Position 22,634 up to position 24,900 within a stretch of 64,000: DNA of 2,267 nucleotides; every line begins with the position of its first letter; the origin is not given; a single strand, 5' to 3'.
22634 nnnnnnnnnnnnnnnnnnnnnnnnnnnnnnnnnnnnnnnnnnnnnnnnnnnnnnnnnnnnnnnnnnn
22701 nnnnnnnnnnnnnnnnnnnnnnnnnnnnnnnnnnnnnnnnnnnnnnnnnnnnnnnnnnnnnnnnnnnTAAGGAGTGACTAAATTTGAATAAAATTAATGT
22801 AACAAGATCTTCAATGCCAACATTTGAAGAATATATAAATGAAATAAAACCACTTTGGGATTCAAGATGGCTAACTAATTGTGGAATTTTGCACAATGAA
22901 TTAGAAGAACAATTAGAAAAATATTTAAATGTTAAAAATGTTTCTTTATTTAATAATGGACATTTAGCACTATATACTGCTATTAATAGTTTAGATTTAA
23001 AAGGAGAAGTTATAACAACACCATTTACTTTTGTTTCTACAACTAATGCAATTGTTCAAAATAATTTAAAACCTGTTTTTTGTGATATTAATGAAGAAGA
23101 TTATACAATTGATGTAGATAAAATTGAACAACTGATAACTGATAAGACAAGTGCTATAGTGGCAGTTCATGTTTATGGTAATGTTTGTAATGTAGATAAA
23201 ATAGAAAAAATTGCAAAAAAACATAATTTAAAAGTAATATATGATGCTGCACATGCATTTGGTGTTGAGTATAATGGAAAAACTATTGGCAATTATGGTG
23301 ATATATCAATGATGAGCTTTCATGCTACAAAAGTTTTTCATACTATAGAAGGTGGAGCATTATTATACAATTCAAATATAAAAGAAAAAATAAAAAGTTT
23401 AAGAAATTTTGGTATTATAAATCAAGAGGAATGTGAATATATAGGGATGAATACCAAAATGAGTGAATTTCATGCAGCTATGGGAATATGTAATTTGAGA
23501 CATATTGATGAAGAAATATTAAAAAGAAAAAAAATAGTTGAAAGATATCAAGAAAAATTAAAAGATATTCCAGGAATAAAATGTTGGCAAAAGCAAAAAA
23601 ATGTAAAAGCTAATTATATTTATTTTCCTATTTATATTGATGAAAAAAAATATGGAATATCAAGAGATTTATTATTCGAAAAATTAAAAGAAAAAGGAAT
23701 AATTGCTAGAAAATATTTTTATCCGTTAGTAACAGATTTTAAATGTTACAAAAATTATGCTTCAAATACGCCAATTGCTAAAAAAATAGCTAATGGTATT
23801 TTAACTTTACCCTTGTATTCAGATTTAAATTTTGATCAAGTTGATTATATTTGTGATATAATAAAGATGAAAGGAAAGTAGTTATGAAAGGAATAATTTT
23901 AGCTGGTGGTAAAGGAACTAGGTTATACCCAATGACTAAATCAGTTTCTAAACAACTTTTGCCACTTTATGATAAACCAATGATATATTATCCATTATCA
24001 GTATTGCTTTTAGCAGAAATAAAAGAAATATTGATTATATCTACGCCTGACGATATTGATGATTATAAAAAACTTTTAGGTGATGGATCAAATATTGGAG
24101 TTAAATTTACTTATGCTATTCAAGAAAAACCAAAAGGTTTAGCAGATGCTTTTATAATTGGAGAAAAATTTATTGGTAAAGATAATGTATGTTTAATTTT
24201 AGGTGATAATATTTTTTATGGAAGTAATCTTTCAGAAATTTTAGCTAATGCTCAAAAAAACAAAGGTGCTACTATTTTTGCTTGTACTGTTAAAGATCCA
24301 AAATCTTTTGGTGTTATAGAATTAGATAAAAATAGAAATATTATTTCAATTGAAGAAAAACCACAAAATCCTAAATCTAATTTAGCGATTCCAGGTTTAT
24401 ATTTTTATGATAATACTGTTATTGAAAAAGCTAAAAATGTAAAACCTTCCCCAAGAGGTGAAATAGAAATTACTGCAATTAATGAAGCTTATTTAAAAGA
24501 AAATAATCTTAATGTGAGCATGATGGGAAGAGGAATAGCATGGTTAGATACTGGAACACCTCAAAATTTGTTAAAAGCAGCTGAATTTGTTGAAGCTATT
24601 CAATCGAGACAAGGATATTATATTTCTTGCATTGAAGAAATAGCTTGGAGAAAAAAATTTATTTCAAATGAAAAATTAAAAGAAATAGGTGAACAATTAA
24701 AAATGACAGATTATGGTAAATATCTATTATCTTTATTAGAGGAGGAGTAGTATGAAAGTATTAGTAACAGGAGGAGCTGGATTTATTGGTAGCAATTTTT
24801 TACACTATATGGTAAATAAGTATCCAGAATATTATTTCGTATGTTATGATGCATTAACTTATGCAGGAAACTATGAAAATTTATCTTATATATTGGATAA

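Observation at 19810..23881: Translationally coupled sugar-modification module: WbqC-like, unknown protein, ATP-grasp-HAD fusion and DegT aminotransferase, adjacent to rmlA and rmlB but without rmlC/rmlD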

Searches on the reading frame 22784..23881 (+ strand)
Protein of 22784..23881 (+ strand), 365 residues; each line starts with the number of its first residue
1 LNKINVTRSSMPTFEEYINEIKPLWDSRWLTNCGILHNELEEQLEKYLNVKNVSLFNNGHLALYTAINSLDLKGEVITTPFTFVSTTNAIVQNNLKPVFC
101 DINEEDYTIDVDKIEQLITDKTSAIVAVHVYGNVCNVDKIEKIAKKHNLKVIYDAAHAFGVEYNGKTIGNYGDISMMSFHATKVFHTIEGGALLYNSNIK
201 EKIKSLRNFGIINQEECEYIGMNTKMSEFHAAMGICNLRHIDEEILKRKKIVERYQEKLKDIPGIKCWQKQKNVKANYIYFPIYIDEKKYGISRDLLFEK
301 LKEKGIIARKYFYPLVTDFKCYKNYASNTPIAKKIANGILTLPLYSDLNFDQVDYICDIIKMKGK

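Call 5: search_protein_families(library=pfam, proteins=[window:22784-23881:+], max_evalue=0.01)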
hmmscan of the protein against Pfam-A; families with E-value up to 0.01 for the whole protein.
window:22784-23881:+ (365 aa): 6 families
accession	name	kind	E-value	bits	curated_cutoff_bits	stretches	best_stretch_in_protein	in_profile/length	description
PF01041.23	DegT_DnrJ_EryC1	-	8.3e-101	338.2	19.8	1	15-360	5-359/360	DegT/DnrJ/EryC1/StrS aminotransferase family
PF00155.27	Aminotran_1_2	-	1.1e-08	35.1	19.7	1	36-313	43-335/361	Aminotransferase class I and II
PF01212.27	Beta_elim_lyase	-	2.9e-07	30.5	27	1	39-273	36-279/288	Beta-eliminating lyase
PF00266.25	Aminotran_5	-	4.2e-06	26.4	21.5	1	62-278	73-311/371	Aminotransferase class-V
PF01053.26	Cys_Met_Meta_PP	-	8.2e-06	25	27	1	37-183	54-198/381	Cys/Met metabolism PLP-dependent enzyme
PF00464.25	SHMT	-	0.0052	15.9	27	1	90-203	137-252/399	Serine hydroxymethyltransferase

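Call 6: search_protein_families(library=ncbifam, proteins=[window:22784-23881:+], max_evalue=0.01)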
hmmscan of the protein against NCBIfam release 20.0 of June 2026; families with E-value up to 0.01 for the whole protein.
window:22784-23881:+ (365 aa): 42 families (the best 25 are shown)
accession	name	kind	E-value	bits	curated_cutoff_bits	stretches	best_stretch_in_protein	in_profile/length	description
TIGR04427.1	PLP_DesI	equivalog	3.9e-89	299.5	650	1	4-362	21-381/390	dTDP-4-dehydro-6-deoxyglucose aminotransferase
TIGR03588.1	PseC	equivalog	1.6e-72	244.6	423.5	1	21-361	17-377/380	UDP-4-amino-4,6-dideoxy-N-acetyl-beta-L-altrosamine transaminase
TIGR04181.1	NHT_00031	hypoth_equivalog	9.7e-59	199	420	1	19-343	14-357/359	LegC family aminotransferase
NF008687.0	PRK11706.1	equivalog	2.5e-54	184.5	375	1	21-361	17-371/375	dTDP-4-amino-4,6-dideoxygalactose transaminase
NF008658.2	PRK11658.1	equivalog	5.4e-51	173.4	631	1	15-360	14-373/379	UDP-4-amino-4-deoxy-L-arabinose aminotransferase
NF011936.0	PRK15407.1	equivalog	6.4e-49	166.8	423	2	28-210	59-251/440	lipopolysaccharide biosynthesis protein RfbH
TIGR02379.1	ECA_wecE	subfamily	2.2e-41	141.9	434.85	1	31-360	27-371/376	dTDP-4-amino-4,6-dideoxy-D-glucose transaminase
TIGR01977.1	am_tr_V_EF2568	hypoth_equivalog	1.2e-09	37.7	377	1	39-195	48-211/376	cysteine desulfurase family protein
NF000586.1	PRK00011.1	subfamily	4e-08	32.4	335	1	90-205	124-242/404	serine hydroxymethyltransferase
TIGR03812.1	tyr_de_CO2_Arch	equivalog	7.4e-08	31.6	299.4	1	94-157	128-193/375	tyrosine decarboxylase MfnA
NF006230.0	PRK08363.1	equivalog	2.8e-07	29.7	534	1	90-307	135-355/398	alanine aminotransferase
NF047600.1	SerpalmtaseCFB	equivalog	2.9e-06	26.2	640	1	27-169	80-218/395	serine palmitoyltransferase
TIGR01265.1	tyr_nico_aTase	subfamily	3.2e-06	26.4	292.45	1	39-157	85-211/403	tyrosine/nicotianamine family aminotransferase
NF041091.1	asp_aminotase_Arch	equivalog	7.8e-06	25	550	1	39-156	76-201/376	aspartate aminotransferase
TIGR00858.1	bioF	equivalog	8.3e-06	24.8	426.45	1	28-164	59-197/365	8-amino-7-oxononanoate synthase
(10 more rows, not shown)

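Call 14: search_solved_structures(query=window:22784-23881:+, max_evalue=1e-20, show_alignments=0)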
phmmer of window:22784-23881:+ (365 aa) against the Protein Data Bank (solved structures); distinct sequences matched with E-value up to 1e-20: 49.
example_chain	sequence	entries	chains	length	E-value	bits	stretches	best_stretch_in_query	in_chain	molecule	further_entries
2po3_A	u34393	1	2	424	3.8e-59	203.7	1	24-362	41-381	4-dehydrase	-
7b0d_A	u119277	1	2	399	1.6e-52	181.9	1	27-358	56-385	Glutamine--scyllo-inositol transaminase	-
7b0m_AAA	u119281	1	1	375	1.7e-49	172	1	23-357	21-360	Sugar aminotransferase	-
2fn6_A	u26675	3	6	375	9.9e-47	162.9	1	39-358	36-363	AMINOTRANSFERASE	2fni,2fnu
3bn1_A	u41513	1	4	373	1.8e-45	158.8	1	24-356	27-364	Perosamine synthetase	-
3dr7_A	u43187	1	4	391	2.1e-45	158.5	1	24-356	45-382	Putative perosamine synthetase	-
3frk_A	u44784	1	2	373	6.8e-45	156.9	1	11-360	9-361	QdtB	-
3dr4_A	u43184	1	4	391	1.5e-44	155.8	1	24-356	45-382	Putative perosamine synthetase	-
7n63_A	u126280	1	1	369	2.2e-44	155.2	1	21-360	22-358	Putative aminotransferase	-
4lc3_A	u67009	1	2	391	5.4e-42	147.3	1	15-360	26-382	Putative UDP-4-amino-4-deoxy-l-arabinose--oxoglutarate aminotransferase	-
3ju7_A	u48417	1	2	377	8.5e-42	146.7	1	7-356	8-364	Putative PLP-dependent aminotransferase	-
3uwc_A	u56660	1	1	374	1.1e-39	139.7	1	39-358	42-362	Nucleotide-sugar aminotransferase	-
5u1z_A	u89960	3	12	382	1.8e-38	135.8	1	15-360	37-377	Putative aminotransferase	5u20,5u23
5u21_A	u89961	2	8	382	6.4e-38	133.9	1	15-360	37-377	Putative aminotransferase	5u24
8vr3_A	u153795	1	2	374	8.8e-36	126.9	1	18-360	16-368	DegT/DnrJ/EryC1/StrS aminotransferase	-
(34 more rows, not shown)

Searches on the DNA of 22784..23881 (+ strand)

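Call 75: search_dna_similar(query=window:22784-23881:+, collection=ecoli_genomes, mode=distant, max_evalue=0.001, max_rows=60, rows=spread)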
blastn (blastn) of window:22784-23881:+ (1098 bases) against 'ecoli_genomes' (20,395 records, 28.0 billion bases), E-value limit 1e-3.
Records with a match: 172; places in all: 172; records where one place covers at least 80% of the query: 0.
Genomes with a match: 172 of 5426; with a place that covers at least 80% of the query: 0. Places per genome that has any: lowest 1, median 1, highest 1. On chromosomes: 168 places; on plasmids: 4.
Best place of each record, by identity: 60-80% 172.
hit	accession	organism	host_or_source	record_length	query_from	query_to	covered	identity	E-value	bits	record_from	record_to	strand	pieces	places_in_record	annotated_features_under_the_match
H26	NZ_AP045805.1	Escherichia coli strain 23CRST035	Homo sapiens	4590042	85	765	62%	66.1%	6e-36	161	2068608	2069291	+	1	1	vioA: dTDP-4-amino-4,6-dideoxy-D-glucose aminotransferase VioA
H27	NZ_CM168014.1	Escherichia coli strain PEC240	Sus scrofa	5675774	157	752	54%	67.0%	3e-34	156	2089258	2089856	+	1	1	DegT/DnrJ/EryC1/StrS family aminotransferase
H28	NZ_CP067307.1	Escherichia coli strain ABW_A19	waste water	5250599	157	752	54%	66.8%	1e-32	151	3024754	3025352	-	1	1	DegT/DnrJ/EryC1/StrS family aminotransferase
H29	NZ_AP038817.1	Escherichia coli strain TB4019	Gallus gallus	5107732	157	752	54%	66.8%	1e-32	151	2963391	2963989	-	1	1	DegT/DnrJ/EryC1/StrS family aminotransferase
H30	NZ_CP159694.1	Escherichia coli strain Z142-3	hospital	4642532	65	632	52%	66.1%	1e-26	132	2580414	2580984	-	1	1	vioA: dTDP-4-amino-4,6-dideoxy-D-glucose aminotransferase VioA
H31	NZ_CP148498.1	Escherichia coli strain Z1323CEC0002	Chicken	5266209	73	579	46%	66.7%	4e-32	150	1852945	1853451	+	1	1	vioA: dTDP-4-amino-4,6-dideoxy-D-glucose aminotransferase VioA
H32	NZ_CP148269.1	Escherichia coli strain Z1323PEC0013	Dog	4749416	73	579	46%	66.5%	5e-31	145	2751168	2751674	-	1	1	vioA: dTDP-4-amino-4,6-dideoxy-D-glucose aminotransferase VioA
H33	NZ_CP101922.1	Escherichia coli strain JCC-EE 7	missing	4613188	141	633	45%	66.5%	3e-26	129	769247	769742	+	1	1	DegT/DnrJ/EryC1/StrS family aminotransferase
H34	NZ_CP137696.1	Escherichia coli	missing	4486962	141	633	45%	66.5%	3e-26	129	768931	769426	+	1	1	DegT/DnrJ/EryC1/StrS family aminotransferase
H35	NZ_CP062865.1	Escherichia coli O39:H21 strain Res13-Lact-PEB08-01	Sus scrofa domesticus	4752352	137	629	45%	66.3%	4e-25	125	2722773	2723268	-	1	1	vioA: dTDP-4-amino-4,6-dideoxy-D-glucose aminotransferase VioA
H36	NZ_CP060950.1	Escherichia coli strain EC9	Homo sapiens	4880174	137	629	45%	66.3%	4e-25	125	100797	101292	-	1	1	vioA: dTDP-4-amino-4,6-dideoxy-D-glucose aminotransferase VioA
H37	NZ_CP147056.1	Escherichia coli strain 1002W03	river water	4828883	137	629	45%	66.3%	4e-25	125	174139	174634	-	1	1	vioA: dTDP-4-amino-4,6-dideoxy-D-glucose aminotransferase VioA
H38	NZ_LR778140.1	Escherichia coli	water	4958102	137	629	45%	66.3%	4e-25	125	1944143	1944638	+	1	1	vioA: dTDP-4-amino-4,6-dideoxy-D-glucose aminotransferase VioA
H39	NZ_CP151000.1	Escherichia coli strain CUVET16-321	Dog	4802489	137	629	45%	65.9%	2e-22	116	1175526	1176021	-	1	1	vioA: dTDP-4-amino-4,6-dideoxy-D-glucose aminotransferase VioA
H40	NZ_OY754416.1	Escherichia coli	-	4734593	136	580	41%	68.3%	2e-30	143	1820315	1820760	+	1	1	vioA: dTDP-4-amino-4,6-dideoxy-D-glucose aminotransferase VioA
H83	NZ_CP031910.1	Escherichia coli O121:H19 strain FWSEC0006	Homo sapiens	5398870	427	696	25%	68.2%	5e-12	82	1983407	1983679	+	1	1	DegT/DnrJ/EryC1/StrS family aminotransferase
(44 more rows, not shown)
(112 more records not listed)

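Call 76: get_annotated_region(hit=H83, flank=10000)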
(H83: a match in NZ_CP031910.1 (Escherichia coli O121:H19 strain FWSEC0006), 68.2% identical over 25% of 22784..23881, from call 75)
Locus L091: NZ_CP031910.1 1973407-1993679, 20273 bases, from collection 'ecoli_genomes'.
description: Escherichia coli O121:H19 strain FWSEC0006 chromosome, complete genome
organism: Escherichia coli O121:H19 strain FWSEC0006 (NCBI taxid 991915)
replicon: chromosome; assembly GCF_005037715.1
host: Homo sapiens; source: Clinical: Human (Homo sapiens); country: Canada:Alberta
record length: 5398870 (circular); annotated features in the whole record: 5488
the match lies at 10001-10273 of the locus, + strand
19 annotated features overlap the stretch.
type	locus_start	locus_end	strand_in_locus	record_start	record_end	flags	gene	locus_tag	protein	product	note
CDS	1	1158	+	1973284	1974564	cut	wcaK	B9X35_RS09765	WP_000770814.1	colanic acid biosynthesis pyruvyl transferase WcaK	-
CDS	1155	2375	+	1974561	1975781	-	wcaL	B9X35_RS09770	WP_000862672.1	colanic acid biosynthesis glycosyltransferase WcaL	-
CDS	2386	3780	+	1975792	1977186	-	wcaM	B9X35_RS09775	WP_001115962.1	colanic acid biosynthesis protein WcaM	-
CDS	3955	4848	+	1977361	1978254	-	galF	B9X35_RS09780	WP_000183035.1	UTP--glucose-1-phosphate uridylyltransferase GalF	-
CDS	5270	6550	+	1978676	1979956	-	tviB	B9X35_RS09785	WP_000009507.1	Vi polysaccharide biosynthesis UDP-N-acetylglucosamine C-6 dehydrogenase TviB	-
CDS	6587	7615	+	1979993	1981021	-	-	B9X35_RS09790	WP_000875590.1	NAD-dependent epimerase/dehydratase family protein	-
CDS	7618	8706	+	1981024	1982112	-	rfbB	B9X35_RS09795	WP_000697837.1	dTDP-glucose 4,6-dehydratase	-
CDS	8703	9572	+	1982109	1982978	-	rfbA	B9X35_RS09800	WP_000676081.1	glucose-1-phosphate thymidylyltransferase RfbA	-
CDS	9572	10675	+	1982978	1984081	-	-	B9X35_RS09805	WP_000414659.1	DegT/DnrJ/EryC1/StrS family aminotransferase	-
CDS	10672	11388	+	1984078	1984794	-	-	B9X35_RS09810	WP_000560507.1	WbqC family protein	-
CDS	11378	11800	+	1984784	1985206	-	-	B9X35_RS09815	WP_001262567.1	GNAT family N-acetyltransferase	-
CDS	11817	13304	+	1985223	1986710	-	wzx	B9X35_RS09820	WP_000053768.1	O121 family O-antigen flippase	-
CDS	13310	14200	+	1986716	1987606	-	-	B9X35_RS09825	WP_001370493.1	glycosyltransferase family 2 protein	-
CDS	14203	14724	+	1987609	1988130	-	-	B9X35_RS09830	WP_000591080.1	serine O-acetyltransferase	-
CDS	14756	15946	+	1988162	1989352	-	wzy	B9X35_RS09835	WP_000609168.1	O121 family O-antigen polymerase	-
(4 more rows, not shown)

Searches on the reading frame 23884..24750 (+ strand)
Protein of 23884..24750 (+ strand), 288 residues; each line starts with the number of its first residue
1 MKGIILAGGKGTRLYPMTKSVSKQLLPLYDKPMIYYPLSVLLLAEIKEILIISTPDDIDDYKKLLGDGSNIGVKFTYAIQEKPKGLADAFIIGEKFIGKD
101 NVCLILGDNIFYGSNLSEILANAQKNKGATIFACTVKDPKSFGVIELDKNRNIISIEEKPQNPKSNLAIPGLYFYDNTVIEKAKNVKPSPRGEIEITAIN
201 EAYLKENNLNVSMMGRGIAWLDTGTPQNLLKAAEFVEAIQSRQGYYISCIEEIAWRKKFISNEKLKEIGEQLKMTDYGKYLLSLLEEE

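Call 5: search_protein_families(library=pfam, proteins=[window:23884-24750:+], max_evalue=0.01)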
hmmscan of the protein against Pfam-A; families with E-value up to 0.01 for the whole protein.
window:23884-24750:+ (288 aa): 3 families
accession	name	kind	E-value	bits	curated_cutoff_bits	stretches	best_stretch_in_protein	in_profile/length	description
PF00483.29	NTP_transferase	-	1.6e-72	244.5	21.2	1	2-237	1-243/245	Nucleotidyl transferase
PF12804.13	NTP_transf_3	-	2.1e-11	44.7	27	1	3-137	1-124/160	MobA-like NTP transferase domain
PF01128.25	IspD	-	4.3e-05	23.8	27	1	4-71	4-66/221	2-C-methyl-D-erythritol 4-phosphate cytidylyltransferase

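Call 6: search_protein_families(library=ncbifam, proteins=[window:23884-24750:+], max_evalue=0.01)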
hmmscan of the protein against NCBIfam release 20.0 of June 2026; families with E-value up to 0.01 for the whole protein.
window:23884-24750:+ (288 aa): 37 families (the best 25 are shown)
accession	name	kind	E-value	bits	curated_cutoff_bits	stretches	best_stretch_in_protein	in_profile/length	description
TIGR01207.1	rmlA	equivalog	1.2e-133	444.7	360.65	1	2-285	1-285/286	glucose-1-phosphate thymidylyltransferase RfbA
NF012024.0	PRK15480.1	equivalog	8.2e-121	402.6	588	1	2-286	5-290/292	glucose-1-phosphate thymidylyltransferase RfbA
TIGR01208.1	rmlA_long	equivalog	6.2e-59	199.7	320.25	1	2-236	1-234/353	glucose-1-phosphate thymidylyltransferase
TIGR03992.1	Arch_glmU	subfamily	1.9e-47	162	292.1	1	1-236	1-227/393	bifunctional sugar-1-phosphate nucleotidylyltransferase/acetyltransferase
NF041173.1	Sug_nt_acttase_Thmprot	equivalog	1.1e-35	123.4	600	1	1-236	1-227/405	bifunctional sugar-1-phosphate nucleotidylyltransferase/acetyltransferase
NF041313.1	UDPGP_AglF_Halo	equivalog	1.3e-32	113.1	400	1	1-208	1-207/234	UTP--glucose-1-phosphate uridylyltransferase AglF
TIGR01099.1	galU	equivalog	7.5e-27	94.5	326.8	2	73-231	94-260/261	UTP--glucose-1-phosphate uridylyltransferase GalU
NF052502.1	man1P_GTase_Rv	exception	1.5e-26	93.1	440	1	3-233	3-227/352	mannose-1-phosphate guanylyltransferase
NF003670.0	PRK05293.1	equivalog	2.5e-16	59.6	470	1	3-232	7-254/382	glucose-1-phosphate adenylyltransferase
NF045761.1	NAMPUrTaseMurU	equivalog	6.5e-15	55.6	250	1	1-231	1-222/226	N-acetylmuramate alpha-1-phosphate uridylyltransferase MurU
TIGR02091.1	glgC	equivalog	1.2e-14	54.2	424.9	1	3-183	3-206/364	glucose-1-phosphate adenylyltransferase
NF009928.0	PRK13389.1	equivalog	1.3e-14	54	548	2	2-53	10-61/302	UTP--glucose-1-phosphate uridylyltransferase GalU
NF049965.1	GlMnHpPGnyltfHddC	equivalog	6.3e-14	52.1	300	1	1-182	1-174/221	D-glycero-D-manno-heptose 1-phosphate guanosyltransferase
TIGR01173.1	glmU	equivalog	2.5e-13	49.7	366.85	1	3-178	3-175/452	bifunctional UDP-N-acetylglucosamine diphosphorylase/glucosamine-1-phosphate N-acetyltransferase GlmU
NF002023.0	PRK00844.1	subfamily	2.2e-12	46.5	458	2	89-166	105-187/408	glucose-1-phosphate adenylyltransferase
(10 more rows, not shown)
